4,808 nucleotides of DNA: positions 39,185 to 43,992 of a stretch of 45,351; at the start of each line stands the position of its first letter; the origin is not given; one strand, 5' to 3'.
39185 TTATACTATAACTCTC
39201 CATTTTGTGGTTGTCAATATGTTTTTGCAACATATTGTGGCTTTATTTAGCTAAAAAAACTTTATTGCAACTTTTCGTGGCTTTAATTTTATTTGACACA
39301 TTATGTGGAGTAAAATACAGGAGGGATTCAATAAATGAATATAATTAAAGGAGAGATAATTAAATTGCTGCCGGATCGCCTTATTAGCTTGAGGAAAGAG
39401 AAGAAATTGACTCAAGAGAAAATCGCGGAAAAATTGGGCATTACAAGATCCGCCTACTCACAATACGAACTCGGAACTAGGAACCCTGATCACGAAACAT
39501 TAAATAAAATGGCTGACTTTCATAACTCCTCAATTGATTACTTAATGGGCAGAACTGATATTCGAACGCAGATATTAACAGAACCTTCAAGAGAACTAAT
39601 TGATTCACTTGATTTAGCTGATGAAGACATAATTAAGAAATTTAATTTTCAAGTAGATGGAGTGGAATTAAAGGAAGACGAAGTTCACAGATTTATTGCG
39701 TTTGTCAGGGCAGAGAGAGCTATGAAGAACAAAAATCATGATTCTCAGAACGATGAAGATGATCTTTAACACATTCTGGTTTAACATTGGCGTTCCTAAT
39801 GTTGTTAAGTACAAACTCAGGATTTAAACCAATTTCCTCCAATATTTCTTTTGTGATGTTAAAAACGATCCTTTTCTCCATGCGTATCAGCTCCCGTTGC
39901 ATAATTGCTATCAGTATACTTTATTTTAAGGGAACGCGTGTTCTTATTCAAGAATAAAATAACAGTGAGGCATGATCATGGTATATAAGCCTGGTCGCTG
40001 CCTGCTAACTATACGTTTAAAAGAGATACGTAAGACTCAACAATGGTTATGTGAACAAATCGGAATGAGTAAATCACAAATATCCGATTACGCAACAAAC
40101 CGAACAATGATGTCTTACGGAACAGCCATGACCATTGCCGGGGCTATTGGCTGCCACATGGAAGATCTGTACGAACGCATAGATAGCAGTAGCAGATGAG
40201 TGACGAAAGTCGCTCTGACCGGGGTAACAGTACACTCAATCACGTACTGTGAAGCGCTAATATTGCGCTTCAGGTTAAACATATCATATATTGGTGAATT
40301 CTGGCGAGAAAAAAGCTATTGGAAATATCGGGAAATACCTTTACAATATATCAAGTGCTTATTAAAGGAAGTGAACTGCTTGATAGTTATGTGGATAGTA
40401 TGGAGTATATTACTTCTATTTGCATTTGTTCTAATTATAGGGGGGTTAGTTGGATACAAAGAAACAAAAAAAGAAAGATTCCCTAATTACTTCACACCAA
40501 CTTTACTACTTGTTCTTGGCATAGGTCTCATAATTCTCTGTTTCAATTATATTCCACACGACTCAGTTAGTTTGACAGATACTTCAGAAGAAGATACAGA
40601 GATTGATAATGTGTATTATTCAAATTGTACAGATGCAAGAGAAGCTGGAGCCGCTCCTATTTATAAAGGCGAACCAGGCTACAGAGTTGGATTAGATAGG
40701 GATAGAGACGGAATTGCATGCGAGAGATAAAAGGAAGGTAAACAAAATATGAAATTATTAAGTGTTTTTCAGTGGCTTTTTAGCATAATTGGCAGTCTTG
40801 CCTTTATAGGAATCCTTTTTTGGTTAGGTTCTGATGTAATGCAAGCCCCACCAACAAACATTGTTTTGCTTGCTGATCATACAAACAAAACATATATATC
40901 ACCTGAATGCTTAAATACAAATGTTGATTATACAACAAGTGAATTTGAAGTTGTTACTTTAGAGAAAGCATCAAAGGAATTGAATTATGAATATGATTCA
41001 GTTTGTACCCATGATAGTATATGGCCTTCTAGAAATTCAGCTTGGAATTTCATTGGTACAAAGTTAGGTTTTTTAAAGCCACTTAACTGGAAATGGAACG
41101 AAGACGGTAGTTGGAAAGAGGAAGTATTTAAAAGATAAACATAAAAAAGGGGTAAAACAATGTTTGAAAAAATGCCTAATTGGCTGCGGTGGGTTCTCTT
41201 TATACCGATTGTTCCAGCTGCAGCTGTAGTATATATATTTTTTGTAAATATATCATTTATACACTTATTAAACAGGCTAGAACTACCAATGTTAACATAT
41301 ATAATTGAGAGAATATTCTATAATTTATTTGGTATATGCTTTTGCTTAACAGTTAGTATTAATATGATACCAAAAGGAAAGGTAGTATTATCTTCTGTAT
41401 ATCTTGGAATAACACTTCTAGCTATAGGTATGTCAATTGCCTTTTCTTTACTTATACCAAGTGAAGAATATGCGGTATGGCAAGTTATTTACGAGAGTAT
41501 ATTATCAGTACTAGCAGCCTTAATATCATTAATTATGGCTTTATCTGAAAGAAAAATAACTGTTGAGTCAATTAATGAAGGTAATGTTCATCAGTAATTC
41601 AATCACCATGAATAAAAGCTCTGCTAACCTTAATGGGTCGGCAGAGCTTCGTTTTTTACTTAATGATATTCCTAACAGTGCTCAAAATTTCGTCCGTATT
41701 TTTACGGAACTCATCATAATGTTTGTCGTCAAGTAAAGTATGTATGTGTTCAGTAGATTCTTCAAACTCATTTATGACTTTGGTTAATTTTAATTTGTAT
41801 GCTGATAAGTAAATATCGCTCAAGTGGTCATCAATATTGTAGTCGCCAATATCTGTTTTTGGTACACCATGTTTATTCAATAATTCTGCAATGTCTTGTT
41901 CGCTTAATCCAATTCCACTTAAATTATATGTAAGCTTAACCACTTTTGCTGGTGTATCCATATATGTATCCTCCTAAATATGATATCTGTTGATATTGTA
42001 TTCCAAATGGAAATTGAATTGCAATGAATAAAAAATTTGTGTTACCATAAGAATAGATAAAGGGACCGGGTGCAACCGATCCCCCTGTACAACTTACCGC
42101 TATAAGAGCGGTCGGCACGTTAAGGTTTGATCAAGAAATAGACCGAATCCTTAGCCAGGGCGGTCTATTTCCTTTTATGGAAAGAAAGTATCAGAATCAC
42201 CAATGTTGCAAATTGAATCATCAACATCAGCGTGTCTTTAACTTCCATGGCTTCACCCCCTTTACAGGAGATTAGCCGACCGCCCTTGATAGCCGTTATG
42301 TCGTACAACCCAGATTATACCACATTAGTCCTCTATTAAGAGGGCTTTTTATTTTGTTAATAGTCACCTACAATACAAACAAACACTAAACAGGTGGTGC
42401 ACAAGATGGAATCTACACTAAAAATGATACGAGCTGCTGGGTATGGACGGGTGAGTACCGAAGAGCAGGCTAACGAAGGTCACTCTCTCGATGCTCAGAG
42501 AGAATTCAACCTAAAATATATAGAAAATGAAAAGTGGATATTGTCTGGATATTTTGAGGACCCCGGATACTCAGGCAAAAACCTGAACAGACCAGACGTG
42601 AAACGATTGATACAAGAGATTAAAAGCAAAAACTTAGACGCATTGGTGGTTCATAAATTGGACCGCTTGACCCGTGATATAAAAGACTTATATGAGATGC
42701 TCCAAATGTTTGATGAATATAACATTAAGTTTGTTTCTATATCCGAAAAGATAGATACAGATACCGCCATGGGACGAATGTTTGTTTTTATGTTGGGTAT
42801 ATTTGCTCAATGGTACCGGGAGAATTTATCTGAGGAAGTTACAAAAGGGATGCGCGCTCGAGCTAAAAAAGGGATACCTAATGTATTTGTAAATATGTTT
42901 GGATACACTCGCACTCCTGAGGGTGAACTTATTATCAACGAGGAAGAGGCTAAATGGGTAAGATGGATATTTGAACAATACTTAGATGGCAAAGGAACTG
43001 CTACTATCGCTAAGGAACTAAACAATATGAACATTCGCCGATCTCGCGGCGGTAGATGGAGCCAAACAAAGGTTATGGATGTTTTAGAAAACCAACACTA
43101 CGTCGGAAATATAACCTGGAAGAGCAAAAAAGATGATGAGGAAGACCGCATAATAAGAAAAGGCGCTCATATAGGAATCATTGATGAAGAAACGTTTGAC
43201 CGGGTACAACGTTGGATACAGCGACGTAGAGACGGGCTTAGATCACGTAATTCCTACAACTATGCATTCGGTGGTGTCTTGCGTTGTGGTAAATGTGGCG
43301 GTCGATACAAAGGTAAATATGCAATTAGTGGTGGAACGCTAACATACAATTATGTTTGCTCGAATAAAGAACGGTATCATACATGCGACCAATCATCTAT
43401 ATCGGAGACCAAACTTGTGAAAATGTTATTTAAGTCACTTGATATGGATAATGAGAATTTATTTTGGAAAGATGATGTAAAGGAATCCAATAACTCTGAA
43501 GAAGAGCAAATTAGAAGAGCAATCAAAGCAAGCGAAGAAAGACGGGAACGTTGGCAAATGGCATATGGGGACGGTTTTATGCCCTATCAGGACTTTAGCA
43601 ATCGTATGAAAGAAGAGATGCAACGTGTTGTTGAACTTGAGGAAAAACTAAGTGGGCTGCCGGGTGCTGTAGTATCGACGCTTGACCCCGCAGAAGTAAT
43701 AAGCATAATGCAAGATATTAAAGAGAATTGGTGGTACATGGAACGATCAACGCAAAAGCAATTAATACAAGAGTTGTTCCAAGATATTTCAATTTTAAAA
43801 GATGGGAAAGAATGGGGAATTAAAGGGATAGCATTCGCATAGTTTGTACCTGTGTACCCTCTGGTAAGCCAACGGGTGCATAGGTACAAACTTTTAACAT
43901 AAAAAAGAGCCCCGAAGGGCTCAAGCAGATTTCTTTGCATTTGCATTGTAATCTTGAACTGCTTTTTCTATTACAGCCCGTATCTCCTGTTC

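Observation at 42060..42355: Unannotated type I toxin-antitoxin-like locus (Hol-Tox-type peptide, antisense sRNA, 5'-3' fold-back) beside the integrase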

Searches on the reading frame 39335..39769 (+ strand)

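Call 48: search_protein_families(library=pfam, proteins=[window:39335-39769:+], max_evalue=0.001)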
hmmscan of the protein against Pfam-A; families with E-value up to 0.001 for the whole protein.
window:39335-39769:+ (144 aa): 5 families
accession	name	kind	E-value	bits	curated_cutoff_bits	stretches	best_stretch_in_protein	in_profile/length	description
PF01381.28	HTH_3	-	2.6e-16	59.8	23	1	18-70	3-55/55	Helix-turn-helix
PF12844.13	HTH_19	-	4e-14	52.7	30.2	1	15-74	3-62/64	Helix-turn-helix domain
PF13560.12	HTH_31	-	1.1e-08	35.6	27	1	15-63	5-54/64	Helix-turn-helix domain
PF04545.22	Sigma70_r4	-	5.9e-05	22.9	24.1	1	16-43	12-39/50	Sigma-70, region 4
PF13744.12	HTH_37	-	0.00095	19.4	27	0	16-44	23-51/80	Helix-turn-helix domain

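Call 49: search_protein_families(library=phrogs, proteins=[window:39335-39769:+], max_evalue=0.001)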
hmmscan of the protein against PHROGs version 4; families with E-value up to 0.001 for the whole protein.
window:39335-39769:+ (144 aa): 18 families
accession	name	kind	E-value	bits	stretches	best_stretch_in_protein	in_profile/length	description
phrog_8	-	transcription regulation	4.4e-26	93.1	1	9-96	74-150/346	transcriptional regulator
phrog_3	-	transcription regulation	4.5e-13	50.7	1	10-113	87-185/430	transcriptional repressor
phrog_4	-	transcription regulation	1.6e-11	44.8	1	12-91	137-205/400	transcriptional repressor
phrog_2439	-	transcription regulation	4.6e-11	43.2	1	9-75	5-71/367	transcriptional regulator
phrog_7241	-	transcription regulation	9.8e-11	42.8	1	17-70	67-120/122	transcriptional regulator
phrog_2967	-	transcription regulation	4e-10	40.6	1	14-72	13-71/225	transcriptional regulator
phrog_1994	-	DNA, RNA and nucleotide metabolism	1e-08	36.3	1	14-77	2-66/170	DNA binding protein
phrog_2328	-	transcription regulation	1.9e-08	35.2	1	12-72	16-76/128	transcriptional repressor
phrog_1373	-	transcription regulation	2.3e-08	35.2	1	13-61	65-113/166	transcriptional regulator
phrog_5823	-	transcription regulation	9.1e-07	29.3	1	14-79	9-75/404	transcriptional regulator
phrog_34939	-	unknown function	7e-06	26.9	1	14-78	12-77/280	-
phrog_6499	-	transcription regulation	9e-06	26.2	1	20-65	21-66/157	transcriptional regulator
phrog_2104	-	unknown function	3.1e-05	25.1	1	13-59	41-87/103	-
phrog_147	-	transcription regulation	4.9e-05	24.6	1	14-60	7-54/100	transcriptional regulator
phrog_1124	-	transcription regulation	7e-05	23.5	1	11-69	8-66/177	transcriptional regulator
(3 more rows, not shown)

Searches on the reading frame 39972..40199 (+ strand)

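Call 48: search_protein_families(library=pfam, proteins=[window:39972-40199:+], max_evalue=0.001)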
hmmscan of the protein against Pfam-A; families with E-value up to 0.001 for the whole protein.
window:39972-40199:+ (75 aa): 2 families
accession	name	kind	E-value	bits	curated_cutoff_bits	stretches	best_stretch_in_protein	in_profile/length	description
PF13443.12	HTH_26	-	4.1e-07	30.6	22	1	15-71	5-62/63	Cro/C1-type HTH DNA-binding domain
PF01381.28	HTH_3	-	2.9e-06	27.7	23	1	16-66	1-55/55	Helix-turn-helix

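Call 49: search_protein_families(library=phrogs, proteins=[window:39972-40199:+], max_evalue=0.001)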
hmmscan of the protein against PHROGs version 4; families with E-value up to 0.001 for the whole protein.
window:39972-40199:+ (75 aa): 5 families
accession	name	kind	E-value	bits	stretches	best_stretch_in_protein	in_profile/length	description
phrog_8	-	transcription regulation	1.1e-05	26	1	15-69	80-218/346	transcriptional regulator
phrog_7241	-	transcription regulation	8.4e-05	23.6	1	12-67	66-121/122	transcriptional regulator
phrog_4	-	transcription regulation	0.00015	21.9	1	15-73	140-198/400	transcriptional repressor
phrog_638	-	transcription regulation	0.00016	22.6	1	20-60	17-57/145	transcriptional regulator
phrog_2967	-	transcription regulation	0.00019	22.1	1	16-61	15-64/225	transcriptional regulator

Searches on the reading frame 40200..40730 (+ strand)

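Call 48: search_protein_families(library=pfam, proteins=[window:40200-40730:+], max_evalue=0.001)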
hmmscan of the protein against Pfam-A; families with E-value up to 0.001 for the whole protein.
window:40200-40730:+ (176 aa): 1 family
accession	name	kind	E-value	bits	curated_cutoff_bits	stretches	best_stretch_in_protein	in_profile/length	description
PF05901.16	Excalibur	-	9.9e-17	61.5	22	1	140-175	1-36/36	Excalibur calcium-binding domain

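Call 49: search_protein_families(library=phrogs, proteins=[window:40200-40730:+], max_evalue=0.001)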
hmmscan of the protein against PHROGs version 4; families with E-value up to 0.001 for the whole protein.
window:40200-40730:+ (176 aa): 2 families
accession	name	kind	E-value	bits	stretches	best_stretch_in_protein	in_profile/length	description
phrog_18347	-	unknown function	1.6e-12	48.3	1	135-176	356-397/397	-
phrog_15587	-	unknown function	8.4e-08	33.1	1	136-176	140-180/191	-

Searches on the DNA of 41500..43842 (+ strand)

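Call 4: search_rna_families(source=window, start=41500, end=42900, threshold=evalue, max_evalue=10, show_alignments=3)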
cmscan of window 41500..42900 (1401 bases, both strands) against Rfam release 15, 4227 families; matches with E-value up to 10: 11.
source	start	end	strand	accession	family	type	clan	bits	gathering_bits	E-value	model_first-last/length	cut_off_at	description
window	42062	42307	-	RF01412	BsrG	Gene; sRNA;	-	64.5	55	2.3e-14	1-259/259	no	BsrG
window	42281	42353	+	RF00513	Trp_leader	Cis-reg; leader;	-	20.6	41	0.3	1-100/100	no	Tryptophan operon leader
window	41528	41602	-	RF00134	snoZ196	Gene; snRNA; snoRNA; CD-box;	CL00054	20.4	55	6.3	1-84/84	no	Small nucleolar RNA Z196/R39/R59 family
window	41965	42064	-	RF00121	MicC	Gene; sRNA;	-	20.2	90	4.3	1-123/123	no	MicC RNA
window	41595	41675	+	RF01896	mir-142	Gene; miRNA;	-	20.1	57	0.51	1-85/85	no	mir-142 microRNA precursor family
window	42060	42164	+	RF02839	Ref66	Gene; antisense;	-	19.1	92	0.8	1-120/120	no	Enterococcus sRNA 66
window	42312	42349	+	RF02438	SpF51_sRNA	Gene; sRNA;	-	17.3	50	4.6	1-45/45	no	Streptococcus sRNA SpF51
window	42189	42243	-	RF00658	mir-21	Gene; miRNA;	-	16.6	52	1.6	1-72/72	no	mir-21 microRNA precursor family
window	42072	42174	+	RF00506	Thr_leader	Cis-reg; leader;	-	16.2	55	5.3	1-118/118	no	Threonine operon leader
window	42699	42735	-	RF02933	ARRPOF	Gene; sRNA;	-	12.6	127.2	3.5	1-256/256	no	ARRPOF RNA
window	41564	41647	+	RF02503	Atu_C9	Gene; sRNA;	-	10.2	40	5.5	97-192/192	no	Rhizobiales sRNA Atu_C9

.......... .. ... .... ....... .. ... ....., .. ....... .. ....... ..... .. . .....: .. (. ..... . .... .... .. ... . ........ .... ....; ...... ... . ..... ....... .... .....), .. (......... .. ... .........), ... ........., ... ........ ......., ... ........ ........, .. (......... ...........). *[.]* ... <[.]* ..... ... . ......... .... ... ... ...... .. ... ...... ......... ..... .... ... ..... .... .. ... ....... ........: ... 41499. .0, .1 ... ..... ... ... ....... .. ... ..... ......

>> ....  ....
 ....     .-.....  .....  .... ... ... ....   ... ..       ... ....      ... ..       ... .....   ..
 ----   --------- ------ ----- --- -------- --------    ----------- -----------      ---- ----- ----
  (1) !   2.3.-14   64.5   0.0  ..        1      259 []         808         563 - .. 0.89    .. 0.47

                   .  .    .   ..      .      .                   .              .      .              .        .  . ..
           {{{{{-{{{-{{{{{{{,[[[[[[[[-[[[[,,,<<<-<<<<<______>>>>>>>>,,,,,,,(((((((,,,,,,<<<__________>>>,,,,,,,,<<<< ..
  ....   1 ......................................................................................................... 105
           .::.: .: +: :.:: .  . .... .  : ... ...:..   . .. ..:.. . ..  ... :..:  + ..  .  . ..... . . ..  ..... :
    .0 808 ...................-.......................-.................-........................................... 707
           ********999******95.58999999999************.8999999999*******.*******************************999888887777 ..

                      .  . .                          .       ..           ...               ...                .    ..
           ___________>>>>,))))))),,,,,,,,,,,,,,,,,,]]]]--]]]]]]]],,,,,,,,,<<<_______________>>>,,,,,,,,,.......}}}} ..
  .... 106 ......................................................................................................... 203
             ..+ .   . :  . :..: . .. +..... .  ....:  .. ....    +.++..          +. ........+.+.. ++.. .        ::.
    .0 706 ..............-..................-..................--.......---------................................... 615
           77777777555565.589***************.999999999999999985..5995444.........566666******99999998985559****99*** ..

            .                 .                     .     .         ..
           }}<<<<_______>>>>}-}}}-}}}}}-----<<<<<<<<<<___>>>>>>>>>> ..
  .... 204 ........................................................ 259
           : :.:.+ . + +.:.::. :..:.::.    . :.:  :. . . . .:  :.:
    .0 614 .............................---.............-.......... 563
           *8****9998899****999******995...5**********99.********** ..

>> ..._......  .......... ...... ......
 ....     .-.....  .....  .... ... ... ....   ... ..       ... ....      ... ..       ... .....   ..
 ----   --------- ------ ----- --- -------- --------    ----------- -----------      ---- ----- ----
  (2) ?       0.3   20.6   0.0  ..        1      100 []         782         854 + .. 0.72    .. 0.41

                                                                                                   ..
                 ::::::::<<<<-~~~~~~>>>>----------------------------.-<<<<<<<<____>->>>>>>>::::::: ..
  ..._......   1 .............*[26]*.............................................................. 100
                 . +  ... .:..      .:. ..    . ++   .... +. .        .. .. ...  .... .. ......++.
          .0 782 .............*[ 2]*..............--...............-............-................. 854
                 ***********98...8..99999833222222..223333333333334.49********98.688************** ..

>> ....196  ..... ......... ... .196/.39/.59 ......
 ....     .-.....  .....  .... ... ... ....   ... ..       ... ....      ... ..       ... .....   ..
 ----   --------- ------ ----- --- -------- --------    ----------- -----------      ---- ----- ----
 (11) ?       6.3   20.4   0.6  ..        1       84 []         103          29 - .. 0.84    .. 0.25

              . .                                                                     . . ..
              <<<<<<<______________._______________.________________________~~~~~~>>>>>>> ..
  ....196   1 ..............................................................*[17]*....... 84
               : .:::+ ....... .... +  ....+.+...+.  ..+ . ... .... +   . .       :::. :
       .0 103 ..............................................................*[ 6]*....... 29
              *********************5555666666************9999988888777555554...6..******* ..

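Call 7: search_dna_similar(query=window:41950-42400:+, collection=phages, mode=distant, max_rows=30)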
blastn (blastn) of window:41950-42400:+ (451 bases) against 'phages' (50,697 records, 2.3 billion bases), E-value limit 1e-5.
No match.

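Call 35: search_rna_families(sources=[L054, L003, L012, L014, L019, L025, L026, L030, L033, L036, L037, L039, L040, L042, L052, L007, L008, L009, L043, L031], threshold=gathering)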
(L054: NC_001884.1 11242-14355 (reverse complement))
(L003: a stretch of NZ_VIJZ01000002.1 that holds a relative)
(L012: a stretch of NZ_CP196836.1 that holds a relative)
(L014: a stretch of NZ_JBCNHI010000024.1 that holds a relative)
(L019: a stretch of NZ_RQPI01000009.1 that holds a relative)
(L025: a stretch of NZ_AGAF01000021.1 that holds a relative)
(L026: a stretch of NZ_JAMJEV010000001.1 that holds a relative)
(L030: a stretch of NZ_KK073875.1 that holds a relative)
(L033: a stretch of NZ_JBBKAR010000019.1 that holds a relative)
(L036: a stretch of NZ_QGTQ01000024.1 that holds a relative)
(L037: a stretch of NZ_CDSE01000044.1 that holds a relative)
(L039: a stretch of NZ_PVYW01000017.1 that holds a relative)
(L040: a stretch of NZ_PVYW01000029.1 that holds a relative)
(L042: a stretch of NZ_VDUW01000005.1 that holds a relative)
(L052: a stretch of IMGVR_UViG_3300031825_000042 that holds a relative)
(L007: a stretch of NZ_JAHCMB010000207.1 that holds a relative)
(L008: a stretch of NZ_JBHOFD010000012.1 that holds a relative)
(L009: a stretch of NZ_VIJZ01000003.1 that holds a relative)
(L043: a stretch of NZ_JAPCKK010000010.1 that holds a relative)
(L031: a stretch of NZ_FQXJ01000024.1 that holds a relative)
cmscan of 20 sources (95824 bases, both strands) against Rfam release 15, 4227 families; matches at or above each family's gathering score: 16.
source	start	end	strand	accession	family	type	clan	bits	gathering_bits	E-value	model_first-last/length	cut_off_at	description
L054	1442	1729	+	RF01412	BsrG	Gene; sRNA;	-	210.4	55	1.8e-52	1-259/259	no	BsrG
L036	4528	4792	-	RF00230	T-box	Cis-reg; leader;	-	120.2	93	7.1e-26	1-219/219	no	T-box leader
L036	2445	2686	+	RF01412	BsrG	Gene; sRNA;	-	89.4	55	2.4e-19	1-259/259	no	BsrG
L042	2438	2695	+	RF01412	BsrG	Gene; sRNA;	-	74.9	55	2.1e-15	1-259/259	no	BsrG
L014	2442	2690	+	RF01412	BsrG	Gene; sRNA;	-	74.4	55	3e-15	1-259/259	no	BsrG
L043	2088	2159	+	RF00005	tRNA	Gene; tRNA;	CL00001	69.5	29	6.5e-13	1-71/71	no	tRNA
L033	3238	3483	+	RF01412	BsrG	Gene; sRNA;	-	66.4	55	4.7e-13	1-259/259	no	BsrG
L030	2443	2688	+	RF01412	BsrG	Gene; sRNA;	-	66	55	5.9e-13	1-259/259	no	BsrG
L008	2448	2688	+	RF01412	BsrG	Gene; sRNA;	-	65.7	55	7.2e-13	1-259/259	no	BsrG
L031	2447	2680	+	RF01412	BsrG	Gene; sRNA;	-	64.5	55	1.5e-12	1-259/259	no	BsrG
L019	2450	2682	+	RF01412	BsrG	Gene; sRNA;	-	61.8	55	8.1e-12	1-259/259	no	BsrG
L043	2443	2705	+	RF01412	BsrG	Gene; sRNA;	-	61.5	55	1e-11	1-259/259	no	BsrG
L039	2445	2711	+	RF01412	BsrG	Gene; sRNA;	-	58.8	55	5.6e-11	1-259/259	no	BsrG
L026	2448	2680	+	RF01412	BsrG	Gene; sRNA;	-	58.1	55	8.7e-11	1-259/259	no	BsrG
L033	2442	2689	+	RF01412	BsrG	Gene; sRNA;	-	57.5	55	1.2e-10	1-259/259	no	BsrG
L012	2444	2687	+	RF01412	BsrG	Gene; sRNA;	-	55.9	55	3.4e-10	1-259/259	no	BsrG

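Call 59: search_rna_families(source=L055, start=800, end=1600, threshold=evalue, max_evalue=0.1)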
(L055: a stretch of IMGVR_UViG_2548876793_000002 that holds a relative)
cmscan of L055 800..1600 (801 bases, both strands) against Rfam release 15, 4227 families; matches with E-value up to 0.1: 0.
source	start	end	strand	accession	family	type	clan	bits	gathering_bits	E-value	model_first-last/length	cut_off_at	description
